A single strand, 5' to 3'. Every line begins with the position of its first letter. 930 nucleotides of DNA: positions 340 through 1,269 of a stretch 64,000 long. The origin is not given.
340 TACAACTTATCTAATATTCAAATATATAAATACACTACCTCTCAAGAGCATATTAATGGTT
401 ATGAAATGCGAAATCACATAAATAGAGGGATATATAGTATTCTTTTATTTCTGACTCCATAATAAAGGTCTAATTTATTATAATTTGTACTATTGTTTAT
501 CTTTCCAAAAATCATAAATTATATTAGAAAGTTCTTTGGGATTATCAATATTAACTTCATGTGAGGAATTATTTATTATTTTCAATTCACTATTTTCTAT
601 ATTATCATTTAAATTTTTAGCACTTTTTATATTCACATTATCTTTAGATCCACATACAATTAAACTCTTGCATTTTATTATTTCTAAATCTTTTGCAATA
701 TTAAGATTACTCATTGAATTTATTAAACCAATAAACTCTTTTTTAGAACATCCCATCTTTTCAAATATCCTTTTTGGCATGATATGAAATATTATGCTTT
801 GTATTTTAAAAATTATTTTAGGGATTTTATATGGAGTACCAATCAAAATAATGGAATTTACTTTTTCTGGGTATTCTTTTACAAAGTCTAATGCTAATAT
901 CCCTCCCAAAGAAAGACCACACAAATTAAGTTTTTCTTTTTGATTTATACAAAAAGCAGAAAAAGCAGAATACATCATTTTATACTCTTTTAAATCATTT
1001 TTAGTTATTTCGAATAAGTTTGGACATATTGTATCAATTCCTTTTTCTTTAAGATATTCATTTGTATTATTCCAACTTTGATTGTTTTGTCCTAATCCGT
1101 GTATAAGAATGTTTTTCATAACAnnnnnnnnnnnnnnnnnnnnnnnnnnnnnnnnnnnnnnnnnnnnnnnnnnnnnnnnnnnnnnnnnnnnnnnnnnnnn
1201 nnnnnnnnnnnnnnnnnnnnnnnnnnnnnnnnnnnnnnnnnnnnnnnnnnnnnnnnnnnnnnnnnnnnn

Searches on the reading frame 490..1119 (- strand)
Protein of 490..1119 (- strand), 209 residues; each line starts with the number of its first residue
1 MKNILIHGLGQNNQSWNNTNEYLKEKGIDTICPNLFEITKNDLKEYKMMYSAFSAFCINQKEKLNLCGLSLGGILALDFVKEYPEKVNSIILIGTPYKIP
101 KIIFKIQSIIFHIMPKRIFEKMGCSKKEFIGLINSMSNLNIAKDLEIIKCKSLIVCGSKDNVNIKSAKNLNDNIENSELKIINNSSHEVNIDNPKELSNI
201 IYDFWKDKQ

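Call 53: find_encoding_contigs(protein=window:490-1119:-, flank=10000, max_places=4)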
Protein window:490-1119:- (209 aa): 4 contigs read that carry it; 2 places shown.
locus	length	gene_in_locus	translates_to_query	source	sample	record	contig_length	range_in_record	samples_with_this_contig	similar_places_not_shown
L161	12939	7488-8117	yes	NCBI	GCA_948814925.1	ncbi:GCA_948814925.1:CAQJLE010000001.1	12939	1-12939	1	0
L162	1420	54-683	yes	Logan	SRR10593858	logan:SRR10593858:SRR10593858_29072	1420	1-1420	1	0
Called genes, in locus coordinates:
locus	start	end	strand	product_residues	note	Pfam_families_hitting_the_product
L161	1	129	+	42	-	?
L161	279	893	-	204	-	PF04647:AgrB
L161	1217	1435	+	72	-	PF00313:CSD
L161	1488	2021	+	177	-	PF02482:Ribosomal_S30AE, PF16321:Ribosom_S30AE_C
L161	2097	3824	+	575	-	-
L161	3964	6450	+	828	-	PF07517:SecA_DEAD, PF00270:DEAD (faint), PF01043:SecA_PP_bind, PF21090:P-loop_SecA, PF07516:SecA_SW, PF02810:SEC-C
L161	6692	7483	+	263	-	PF12844:HTH_19 (weak), PF13560:HTH_31 (weak), PF01381:HTH_3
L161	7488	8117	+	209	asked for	PF00561:Abhydrolase_1, PF12146:Hydrolase_4 (weak)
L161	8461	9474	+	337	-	PF02016:Peptidase_S66, PF17676:Peptidase_S66C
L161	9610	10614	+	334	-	PF03462:PCRF, PF00472:RF-1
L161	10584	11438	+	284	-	PF02588:YitT_membrane, PF19700:DUF6198, PF10035:DUF2179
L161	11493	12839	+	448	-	PF01171:ATP_bind_3, PF11734:TilS_C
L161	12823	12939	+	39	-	?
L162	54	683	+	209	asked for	PF00561:Abhydrolase_1, PF12146:Hydrolase_4 (weak)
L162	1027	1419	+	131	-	?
